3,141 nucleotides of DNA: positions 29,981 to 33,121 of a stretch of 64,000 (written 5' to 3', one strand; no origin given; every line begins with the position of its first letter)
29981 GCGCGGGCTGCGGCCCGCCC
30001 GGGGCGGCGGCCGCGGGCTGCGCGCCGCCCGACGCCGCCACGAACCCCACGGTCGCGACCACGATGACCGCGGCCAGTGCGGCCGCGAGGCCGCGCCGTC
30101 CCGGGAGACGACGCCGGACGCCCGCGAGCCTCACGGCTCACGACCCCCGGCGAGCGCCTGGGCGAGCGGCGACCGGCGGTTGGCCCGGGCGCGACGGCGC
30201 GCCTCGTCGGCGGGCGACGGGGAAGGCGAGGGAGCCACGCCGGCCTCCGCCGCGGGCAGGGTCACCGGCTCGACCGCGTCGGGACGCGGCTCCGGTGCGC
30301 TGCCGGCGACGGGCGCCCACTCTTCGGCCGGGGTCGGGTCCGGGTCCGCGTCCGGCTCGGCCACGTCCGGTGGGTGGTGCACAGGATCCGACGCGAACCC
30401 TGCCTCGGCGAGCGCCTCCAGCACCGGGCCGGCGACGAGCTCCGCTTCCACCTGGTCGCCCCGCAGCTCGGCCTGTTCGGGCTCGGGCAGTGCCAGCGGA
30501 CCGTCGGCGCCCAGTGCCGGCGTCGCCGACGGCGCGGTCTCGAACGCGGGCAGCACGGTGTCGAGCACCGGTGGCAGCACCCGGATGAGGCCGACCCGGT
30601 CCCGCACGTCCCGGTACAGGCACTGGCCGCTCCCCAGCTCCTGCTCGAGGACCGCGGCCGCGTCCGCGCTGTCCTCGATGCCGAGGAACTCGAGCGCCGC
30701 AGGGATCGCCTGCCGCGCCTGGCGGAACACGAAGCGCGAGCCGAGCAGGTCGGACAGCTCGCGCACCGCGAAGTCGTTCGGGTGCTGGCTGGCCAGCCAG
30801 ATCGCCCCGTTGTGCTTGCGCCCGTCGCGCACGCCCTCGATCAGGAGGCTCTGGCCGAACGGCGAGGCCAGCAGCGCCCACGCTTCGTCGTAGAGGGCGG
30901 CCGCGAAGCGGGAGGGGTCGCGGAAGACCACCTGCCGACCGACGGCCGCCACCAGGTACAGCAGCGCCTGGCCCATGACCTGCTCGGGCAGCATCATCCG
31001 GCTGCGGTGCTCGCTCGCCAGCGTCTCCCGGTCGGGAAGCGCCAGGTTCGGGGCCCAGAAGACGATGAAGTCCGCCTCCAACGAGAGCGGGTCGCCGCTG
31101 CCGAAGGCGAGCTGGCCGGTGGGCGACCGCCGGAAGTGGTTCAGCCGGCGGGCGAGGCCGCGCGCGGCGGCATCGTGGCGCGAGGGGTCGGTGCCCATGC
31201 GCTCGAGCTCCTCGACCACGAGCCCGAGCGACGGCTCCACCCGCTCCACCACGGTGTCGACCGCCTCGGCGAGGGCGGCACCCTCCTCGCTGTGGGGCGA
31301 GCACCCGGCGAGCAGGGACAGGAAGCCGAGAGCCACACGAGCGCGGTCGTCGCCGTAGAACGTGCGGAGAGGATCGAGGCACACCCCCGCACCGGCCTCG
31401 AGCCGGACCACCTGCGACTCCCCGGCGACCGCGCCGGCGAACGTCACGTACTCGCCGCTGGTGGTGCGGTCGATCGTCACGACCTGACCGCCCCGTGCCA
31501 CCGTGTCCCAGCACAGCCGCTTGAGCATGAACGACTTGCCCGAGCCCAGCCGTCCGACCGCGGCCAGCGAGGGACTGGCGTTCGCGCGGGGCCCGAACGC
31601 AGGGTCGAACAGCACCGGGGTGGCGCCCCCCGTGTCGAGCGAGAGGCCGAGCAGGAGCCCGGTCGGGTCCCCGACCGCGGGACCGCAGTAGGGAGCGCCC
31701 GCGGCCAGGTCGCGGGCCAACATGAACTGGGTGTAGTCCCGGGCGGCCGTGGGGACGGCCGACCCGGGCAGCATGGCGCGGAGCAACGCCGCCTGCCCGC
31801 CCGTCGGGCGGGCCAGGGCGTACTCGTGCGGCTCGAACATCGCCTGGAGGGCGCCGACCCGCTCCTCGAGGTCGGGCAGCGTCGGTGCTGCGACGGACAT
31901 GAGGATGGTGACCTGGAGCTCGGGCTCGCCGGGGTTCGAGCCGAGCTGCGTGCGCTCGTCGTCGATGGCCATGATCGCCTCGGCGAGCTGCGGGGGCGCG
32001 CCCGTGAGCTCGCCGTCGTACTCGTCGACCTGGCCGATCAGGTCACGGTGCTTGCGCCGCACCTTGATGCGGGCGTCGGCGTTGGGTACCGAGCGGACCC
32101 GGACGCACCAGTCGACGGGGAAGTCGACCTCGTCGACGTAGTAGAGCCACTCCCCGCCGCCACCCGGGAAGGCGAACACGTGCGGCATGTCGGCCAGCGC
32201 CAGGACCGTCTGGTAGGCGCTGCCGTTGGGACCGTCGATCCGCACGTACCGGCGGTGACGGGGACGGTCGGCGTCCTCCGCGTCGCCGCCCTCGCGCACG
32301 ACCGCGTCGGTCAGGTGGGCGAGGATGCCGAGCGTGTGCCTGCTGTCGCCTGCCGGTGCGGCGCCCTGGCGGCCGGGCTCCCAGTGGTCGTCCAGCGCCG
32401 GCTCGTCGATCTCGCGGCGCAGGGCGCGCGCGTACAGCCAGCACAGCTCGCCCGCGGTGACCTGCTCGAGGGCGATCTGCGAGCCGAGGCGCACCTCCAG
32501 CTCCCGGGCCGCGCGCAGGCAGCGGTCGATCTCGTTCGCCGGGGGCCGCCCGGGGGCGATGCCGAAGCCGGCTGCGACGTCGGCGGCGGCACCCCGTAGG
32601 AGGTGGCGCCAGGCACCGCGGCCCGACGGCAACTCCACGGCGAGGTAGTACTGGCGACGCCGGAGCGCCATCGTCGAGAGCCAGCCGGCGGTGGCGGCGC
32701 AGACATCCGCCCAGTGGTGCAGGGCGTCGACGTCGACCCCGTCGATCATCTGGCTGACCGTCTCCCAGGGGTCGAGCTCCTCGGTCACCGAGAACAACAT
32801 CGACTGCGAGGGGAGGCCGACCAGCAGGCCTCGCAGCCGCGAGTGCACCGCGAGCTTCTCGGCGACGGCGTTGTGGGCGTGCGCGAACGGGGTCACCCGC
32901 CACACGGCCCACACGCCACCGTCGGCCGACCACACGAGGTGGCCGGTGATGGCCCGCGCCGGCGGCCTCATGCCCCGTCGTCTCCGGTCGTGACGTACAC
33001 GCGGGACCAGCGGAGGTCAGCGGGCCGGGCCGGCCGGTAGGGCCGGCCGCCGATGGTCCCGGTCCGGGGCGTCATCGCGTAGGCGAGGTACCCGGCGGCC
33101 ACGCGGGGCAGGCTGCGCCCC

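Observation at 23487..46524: Tad (type IVc) pilus operon joined to a Gram-positive-type T4SS in one 23-kb co-directional gene train, with no relaxase, integrase or replication gene in view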

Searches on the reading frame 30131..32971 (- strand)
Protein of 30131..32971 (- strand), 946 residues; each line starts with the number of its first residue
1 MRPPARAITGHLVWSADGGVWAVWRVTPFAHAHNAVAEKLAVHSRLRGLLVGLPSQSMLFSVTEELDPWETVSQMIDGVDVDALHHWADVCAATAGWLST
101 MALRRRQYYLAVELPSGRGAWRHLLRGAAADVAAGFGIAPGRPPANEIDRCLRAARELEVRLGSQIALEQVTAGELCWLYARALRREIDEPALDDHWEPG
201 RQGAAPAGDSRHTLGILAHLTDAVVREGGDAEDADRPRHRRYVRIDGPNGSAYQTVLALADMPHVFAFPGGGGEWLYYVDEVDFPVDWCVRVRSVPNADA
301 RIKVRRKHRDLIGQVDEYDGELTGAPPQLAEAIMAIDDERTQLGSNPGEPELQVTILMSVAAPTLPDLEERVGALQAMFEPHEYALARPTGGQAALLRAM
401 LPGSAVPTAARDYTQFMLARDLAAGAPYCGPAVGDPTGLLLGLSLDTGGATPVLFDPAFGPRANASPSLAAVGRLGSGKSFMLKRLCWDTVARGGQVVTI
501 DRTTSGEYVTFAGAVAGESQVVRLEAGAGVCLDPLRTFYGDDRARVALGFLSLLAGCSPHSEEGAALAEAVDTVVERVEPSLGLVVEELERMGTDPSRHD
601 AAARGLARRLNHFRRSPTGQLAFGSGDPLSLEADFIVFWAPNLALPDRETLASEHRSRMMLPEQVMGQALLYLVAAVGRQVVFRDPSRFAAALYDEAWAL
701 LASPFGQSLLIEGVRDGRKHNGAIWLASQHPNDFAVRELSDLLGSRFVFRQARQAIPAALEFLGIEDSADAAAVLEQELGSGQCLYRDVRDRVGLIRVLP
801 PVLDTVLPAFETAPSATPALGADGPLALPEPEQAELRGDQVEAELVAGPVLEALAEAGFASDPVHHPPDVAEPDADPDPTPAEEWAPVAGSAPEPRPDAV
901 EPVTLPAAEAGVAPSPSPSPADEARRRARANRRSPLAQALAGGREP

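Call 5: search_protein_families(library=pfam, proteins=[window:30131-32971:-], max_evalue=0.01)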
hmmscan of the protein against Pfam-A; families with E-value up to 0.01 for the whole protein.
window:30131-32971:- (946 aa): 3 families
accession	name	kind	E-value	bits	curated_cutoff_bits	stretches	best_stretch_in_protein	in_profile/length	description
PF12846.13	AAA_10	-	8.9e-58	196.5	27.5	1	460-809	16-361/362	AAA-like domain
PF25199.1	nSTAND_NTPase5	-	0.0013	19.1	34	1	468-506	43-82/145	Novel STAND NTPase 5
PF01935.23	DUF87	-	0.002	18.7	23.2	1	467-522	24-79/220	Helicase HerA, central domain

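Call 9: find_homologous_proteins(query=window:30131-32971:-, max_evalue=1e-10)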
Query window:30131-32971:- (946 aa): 300 proteins with E <= 1e-10 among 8000 candidates; the best 120 are listed.
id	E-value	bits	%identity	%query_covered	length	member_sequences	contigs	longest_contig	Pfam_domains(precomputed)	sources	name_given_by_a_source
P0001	0.0e+0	2120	100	100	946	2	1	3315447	PF12846.14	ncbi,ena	-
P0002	0.0e+0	1688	82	100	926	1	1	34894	PF12846.14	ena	-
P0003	0.0e+0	1479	78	87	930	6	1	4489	PF12846.14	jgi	jgi:AAA-like domain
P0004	0.0e+0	1459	77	87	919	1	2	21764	PF12846.14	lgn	-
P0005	0.0e+0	1414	75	89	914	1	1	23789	PF12846.14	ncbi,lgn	ncbi:MAG TPA: ATP-binding protein [Acidimicrobiales bacterium]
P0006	0.0e+0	1345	67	98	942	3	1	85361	PF12846.14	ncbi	-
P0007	0.0e+0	1334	74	85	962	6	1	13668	PF12846.14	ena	-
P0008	0.0e+0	1331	71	91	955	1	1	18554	PF01935.24,PF12846.14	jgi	jgi:hypothetical protein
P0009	0.0e+0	1323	71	90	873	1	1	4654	PF12846.14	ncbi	ncbi:MAG: ATP-binding protein, partial [Acidimicrobiales bacterium]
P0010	0.0e+0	1321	72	86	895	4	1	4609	PF12846.14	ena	-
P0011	0.0e+0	1320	72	87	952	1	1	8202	PF12846.14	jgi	jgi:hypothetical protein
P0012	0.0e+0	1319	73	86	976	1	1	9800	PF12846.14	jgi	jgi:hypothetical protein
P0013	0.0e+0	1318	69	91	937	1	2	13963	PF12846.14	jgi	jgi:hypothetical protein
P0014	0.0e+0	1317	72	86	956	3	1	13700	PF12846.14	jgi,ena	-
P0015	0.0e+0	1316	71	88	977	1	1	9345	PF12846.14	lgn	-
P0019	0.0e+0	1314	72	86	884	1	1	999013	PF12846.14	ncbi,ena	-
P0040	0.0e+0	1277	66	94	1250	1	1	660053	PF01935.24,PF12846.14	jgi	jgi:AAA domain-containing protein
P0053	0.0e+0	1256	69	87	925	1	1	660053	PF12846.14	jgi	jgi:AAA domain-containing protein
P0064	0.0e+0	1241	67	90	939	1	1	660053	PF12846.14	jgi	jgi:AAA domain-containing protein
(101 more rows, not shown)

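Call 10: find_encoding_contigs(protein=P0001, flank=10000, max_places=3)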
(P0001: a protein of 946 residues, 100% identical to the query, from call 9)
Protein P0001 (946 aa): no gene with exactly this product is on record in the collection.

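Call 11: find_encoding_contigs(protein=P0019, flank=10000, max_places=2)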
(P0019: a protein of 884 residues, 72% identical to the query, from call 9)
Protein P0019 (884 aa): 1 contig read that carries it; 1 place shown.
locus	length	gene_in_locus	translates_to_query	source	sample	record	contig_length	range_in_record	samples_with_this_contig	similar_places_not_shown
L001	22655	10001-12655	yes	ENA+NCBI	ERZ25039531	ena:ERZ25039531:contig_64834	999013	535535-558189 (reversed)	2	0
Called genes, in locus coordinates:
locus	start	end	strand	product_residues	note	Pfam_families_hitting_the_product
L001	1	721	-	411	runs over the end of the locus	PF00083:Sugar_tr (weak), PF05977:MFS_3, PF07690:MFS_1, PF06779:MFS_4, PF07690:MFS_1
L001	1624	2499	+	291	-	-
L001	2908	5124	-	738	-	PF22019:GlgB_N, PF02922:CBM_48, PF00128:Alpha-amylase (weak), PF02806:Alpha-amylase_C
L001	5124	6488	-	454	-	PF18085:Mak_N_cap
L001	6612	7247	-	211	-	-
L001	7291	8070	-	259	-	PF26571:VldE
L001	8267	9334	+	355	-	-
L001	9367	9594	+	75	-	-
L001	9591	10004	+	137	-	PF12648:TcpE (weak)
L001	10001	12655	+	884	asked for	PF12846:AAA_10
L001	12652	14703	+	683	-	PF04610:TrbL (faint)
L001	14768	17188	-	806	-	PF03704:BTAD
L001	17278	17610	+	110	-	-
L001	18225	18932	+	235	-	-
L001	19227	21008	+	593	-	PF02534:T4SS-DNA_transf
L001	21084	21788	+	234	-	PF03358:FMN_red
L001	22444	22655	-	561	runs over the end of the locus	PF00128:Alpha-amylase, PF16657:Malt_amylase_C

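Call 13: find_related_loci(query=A1, collection=genome_contigs, flank=10000)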
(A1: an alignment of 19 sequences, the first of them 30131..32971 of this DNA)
Query A1 (946 aa) in genome_contigs; peptide patterns used: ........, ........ (x = any residue, [..] = any of these).
90 stretches matched a pattern; 27 encode a relative of the query (tblastn E <= 1e-3); 27 distinct loci.
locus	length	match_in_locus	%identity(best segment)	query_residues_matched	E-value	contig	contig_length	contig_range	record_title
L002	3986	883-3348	73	1-815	0e+0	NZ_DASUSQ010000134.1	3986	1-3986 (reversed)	MAG: Umezawaea sp. isolate SMAG_U1740 k141_601132, whole genome shotgun sequence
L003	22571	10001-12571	70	1-860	0e+0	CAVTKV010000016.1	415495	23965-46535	MAG: uncultured Acidimicrobiales bacterium isolate MFD06742.bin.2.133 genome assembly, contig: contig_5229, whole genome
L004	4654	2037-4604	70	1-849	0e+0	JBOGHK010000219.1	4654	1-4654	MAG: Acidimicrobiales bacterium isolate M3-S_metawrap_bin.105 k127_665551, whole genome shotgun sequence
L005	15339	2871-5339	71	1-817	0e+0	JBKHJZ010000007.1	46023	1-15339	MAG: Acidimicrobiia bacterium isolate D5M12_3 NODE_171_length_46023_cov_27.863666, whole genome shotgun sequence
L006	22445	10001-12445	72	1-814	0e+0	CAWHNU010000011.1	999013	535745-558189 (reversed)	MAG: uncultured Acidimicrobiales bacterium isolate MFD04850.bin.2.134 genome assembly, contig: contig_64834, whole genom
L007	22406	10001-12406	74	1-807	0e+0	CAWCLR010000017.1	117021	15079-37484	MAG: uncultured Acidimicrobiales bacterium isolate MFD05454.bin.1.266 genome assembly, contig: contig_61493, whole genom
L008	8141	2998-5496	69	1-831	0e+0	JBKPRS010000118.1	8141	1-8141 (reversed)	MAG: Actinomycetota bacterium isolate GS_EKS_MAG_00043 GS_EKS_000004055830, whole genome shotgun sequence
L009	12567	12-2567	67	1-847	0e+0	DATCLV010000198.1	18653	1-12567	MAG TPA_asm: Acidimicrobiales bacterium isolate SMAG_U7131 k141_105470, whole genome shotgun sequence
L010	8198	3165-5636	71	1-818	0e+0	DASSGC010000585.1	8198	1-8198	MAG TPA_asm: Acidimicrobiales bacterium isolate SMAG_U1022 k141_1249307, whole genome shotgun sequence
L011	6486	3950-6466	68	1-835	0e+0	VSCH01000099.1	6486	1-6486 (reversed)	MAG: Acidimicrobiia bacterium isolate ZCMRG11 NODE_2721_length_6486_cov_10.411445, whole genome shotgun sequence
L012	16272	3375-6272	59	1-944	0e+0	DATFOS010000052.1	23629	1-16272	MAG TPA_asm: Acidimicrobiales bacterium isolate SMAG_U9283 k141_2285396, whole genome shotgun sequence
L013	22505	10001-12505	68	1-832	0e+0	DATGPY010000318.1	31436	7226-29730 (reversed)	MAG TPA_asm: Acidimicrobiales bacterium isolate SMAG_U10409 k141_3093406, whole genome shotgun sequence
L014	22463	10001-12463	63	2-827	0e+0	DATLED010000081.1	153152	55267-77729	MAG TPA_asm: Acidimicrobiales bacterium isolate SMAG_U14367 k141_4465384, whole genome shotgun sequence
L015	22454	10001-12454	62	1-819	0e+0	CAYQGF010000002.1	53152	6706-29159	MAG TPA_asm: uncultured Iamiaceae bacterium isolate SRP344714_co1_236 genome assembly, contig: NODE_1359_length_53152_co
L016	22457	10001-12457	60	1-827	0e+0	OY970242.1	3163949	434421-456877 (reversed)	MAG: uncultured Microthrixaceae bacterium isolate MFD03066.bin.2.142 genome assembly, chromosome: 1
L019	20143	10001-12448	65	1-818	0e+0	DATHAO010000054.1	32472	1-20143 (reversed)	MAG TPA_asm: Acidimicrobiales bacterium isolate SMAG_U10692 k141_1024439, whole genome shotgun sequence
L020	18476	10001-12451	65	1-816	0e+0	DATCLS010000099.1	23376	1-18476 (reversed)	MAG TPA_asm: Acidimicrobiales bacterium isolate SMAG_U7128 k141_528382, whole genome shotgun sequence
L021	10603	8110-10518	56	5-819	0e+0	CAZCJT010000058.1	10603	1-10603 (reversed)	MAG TPA_asm: uncultured Acidimicrobiaceae bacterium isolate SRP062349_co6_4 genome assembly, contig: NODE_4839_length_10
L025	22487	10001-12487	71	1-822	0e+0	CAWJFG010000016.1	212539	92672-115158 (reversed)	MAG: uncultured Acidimicrobiales bacterium isolate MFD04850.bin.1.220 genome assembly, contig: contig_16470, whole genom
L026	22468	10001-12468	65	1-815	0e+0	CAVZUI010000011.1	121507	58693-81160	MAG: uncultured Acidimicrobiales bacterium isolate MFD06742.bin.2.74 genome assembly, contig: contig_6345, whole genome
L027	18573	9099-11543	62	1-814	0e+0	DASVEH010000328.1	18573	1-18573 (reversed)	MAG TPA_asm: Candidatus Limnocylindria bacterium isolate SMAG_U2055 k141_1118055, whole genome shotgun sequence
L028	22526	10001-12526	54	5-846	0e+0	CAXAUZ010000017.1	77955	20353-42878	MAG TPA_asm: uncultured Acidimicrobiaceae bacterium isolate ERR2752157_binner123_Refined_19 genome assembly, contig: ERZ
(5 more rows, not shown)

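Call 27: find_encoding_contigs(protein=P0040, flank=10000, max_places=1)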
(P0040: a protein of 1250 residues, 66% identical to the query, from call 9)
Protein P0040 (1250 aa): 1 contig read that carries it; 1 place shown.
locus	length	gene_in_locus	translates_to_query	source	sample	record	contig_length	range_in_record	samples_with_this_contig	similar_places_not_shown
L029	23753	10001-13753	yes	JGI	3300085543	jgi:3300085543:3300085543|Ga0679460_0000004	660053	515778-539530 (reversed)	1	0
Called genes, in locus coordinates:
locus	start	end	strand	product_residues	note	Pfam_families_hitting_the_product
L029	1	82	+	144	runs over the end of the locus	PF07811:TadE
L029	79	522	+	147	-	-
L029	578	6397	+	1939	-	-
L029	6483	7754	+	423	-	-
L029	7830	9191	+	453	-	-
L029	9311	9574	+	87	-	-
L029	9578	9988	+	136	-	PF12648:TcpE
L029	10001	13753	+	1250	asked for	PF01935:DUF87 (weak), PF12846:AAA_10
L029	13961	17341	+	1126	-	-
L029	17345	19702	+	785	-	PF01832:Glucosaminidase, PF01551:Peptidase_M23, PF02557:VanY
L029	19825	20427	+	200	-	-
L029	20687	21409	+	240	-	PF03167:UDG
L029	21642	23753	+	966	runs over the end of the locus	-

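Call 28: find_encoding_contigs(protein=P0053, flank=10000, max_places=1)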
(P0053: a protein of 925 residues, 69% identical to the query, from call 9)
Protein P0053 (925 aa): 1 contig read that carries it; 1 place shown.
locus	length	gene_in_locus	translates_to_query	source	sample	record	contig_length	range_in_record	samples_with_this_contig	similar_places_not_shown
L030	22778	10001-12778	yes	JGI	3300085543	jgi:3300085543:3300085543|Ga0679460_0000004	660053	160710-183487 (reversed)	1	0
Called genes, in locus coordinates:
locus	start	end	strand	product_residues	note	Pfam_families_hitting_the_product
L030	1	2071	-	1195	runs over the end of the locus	PF00580:UvrD-helicase, PF13245:AAA_19 (weak), PF00580:UvrD-helicase, PF13361:UvrD_C, PF13538:UvrD_C_2 (faint), PF12705:PDDEXK_1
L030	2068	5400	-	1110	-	PF12705:PDDEXK_1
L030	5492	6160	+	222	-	PF00300:His_Phos_1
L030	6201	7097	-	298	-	PF03631:Virul_fac_BrkB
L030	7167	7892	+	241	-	PF01255:Prenyltransf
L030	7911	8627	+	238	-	PF11967:RecO_N, PF02565:RecO_C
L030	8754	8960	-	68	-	-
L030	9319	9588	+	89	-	-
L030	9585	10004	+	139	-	PF12648:TcpE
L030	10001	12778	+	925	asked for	PF12846:AAA_10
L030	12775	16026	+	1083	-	PF04610:TrbL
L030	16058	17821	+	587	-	PF26571:VldE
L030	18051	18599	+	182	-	PF10502:Peptidase_S26, PF00717:Peptidase_S24 (weak), PF10502:Peptidase_S26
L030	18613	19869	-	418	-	-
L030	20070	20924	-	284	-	PF03446:NAD_binding_2, PF09130:DUF1932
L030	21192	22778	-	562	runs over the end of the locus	PF06271:RDD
